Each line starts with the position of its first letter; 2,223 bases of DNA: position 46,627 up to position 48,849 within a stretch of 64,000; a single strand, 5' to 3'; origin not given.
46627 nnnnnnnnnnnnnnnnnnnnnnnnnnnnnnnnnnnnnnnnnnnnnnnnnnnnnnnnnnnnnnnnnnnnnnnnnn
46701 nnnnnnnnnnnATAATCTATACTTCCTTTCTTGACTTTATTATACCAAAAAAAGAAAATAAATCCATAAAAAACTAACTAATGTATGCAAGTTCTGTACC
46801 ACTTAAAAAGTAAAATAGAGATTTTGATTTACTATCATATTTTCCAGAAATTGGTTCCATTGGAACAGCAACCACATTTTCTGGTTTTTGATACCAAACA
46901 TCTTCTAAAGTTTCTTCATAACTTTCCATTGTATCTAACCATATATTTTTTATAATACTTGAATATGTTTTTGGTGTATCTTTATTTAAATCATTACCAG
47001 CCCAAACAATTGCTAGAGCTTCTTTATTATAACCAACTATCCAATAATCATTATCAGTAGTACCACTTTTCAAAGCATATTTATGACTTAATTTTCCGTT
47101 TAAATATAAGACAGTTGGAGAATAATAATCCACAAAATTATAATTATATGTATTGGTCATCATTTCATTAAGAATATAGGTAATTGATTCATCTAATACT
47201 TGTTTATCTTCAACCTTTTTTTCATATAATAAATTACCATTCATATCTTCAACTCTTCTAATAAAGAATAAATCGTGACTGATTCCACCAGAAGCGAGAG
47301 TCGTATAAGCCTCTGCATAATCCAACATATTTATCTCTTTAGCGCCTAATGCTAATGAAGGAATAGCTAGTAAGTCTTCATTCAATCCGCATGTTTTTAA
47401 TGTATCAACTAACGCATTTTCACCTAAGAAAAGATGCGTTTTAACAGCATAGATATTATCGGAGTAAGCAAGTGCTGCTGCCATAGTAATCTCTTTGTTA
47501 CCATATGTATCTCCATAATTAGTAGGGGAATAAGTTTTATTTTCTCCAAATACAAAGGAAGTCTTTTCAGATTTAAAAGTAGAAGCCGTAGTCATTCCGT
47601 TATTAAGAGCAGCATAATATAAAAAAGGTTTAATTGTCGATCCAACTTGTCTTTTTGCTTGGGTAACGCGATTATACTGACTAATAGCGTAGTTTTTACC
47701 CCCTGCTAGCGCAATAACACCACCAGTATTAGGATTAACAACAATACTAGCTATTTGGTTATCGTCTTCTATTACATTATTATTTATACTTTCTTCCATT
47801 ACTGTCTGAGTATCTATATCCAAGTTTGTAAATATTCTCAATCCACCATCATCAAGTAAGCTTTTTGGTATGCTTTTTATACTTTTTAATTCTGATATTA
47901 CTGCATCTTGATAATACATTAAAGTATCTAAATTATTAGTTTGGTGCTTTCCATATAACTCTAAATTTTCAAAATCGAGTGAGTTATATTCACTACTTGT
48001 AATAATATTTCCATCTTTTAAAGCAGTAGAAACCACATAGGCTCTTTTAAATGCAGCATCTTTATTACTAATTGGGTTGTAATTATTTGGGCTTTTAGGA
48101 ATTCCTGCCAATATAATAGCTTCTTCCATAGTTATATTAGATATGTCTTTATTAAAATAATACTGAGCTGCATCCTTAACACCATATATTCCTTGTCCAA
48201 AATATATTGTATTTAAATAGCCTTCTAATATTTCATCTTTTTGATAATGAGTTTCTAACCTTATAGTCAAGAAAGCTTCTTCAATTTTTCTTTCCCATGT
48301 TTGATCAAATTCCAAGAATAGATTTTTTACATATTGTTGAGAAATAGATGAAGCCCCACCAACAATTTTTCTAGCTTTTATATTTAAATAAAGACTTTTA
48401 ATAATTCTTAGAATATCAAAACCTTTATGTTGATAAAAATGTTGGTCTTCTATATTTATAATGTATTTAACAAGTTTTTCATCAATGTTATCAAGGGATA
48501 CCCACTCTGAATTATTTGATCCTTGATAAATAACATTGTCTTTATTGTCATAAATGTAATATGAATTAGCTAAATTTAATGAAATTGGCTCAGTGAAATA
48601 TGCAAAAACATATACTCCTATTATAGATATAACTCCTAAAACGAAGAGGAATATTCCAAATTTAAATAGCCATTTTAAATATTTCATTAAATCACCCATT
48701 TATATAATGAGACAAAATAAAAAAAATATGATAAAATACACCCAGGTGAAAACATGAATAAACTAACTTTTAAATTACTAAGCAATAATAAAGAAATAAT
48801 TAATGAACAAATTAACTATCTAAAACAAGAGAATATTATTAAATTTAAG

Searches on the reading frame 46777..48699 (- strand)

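Call 9: search_protein_families(library=pfam, proteins=[window:46777-48699:-])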
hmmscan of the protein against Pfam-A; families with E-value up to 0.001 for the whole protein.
window:46777-48699:- (641 aa): 2 families
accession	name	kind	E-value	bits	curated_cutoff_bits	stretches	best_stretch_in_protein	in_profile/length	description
PF00912.28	Transgly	-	1.5e-59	200.8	27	1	60-225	10-175/178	Transglycosylase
PF00905.27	Transpeptidase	-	3.5e-25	89.2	22.1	1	319-559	4-266/299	Penicillin binding protein transpeptidase domain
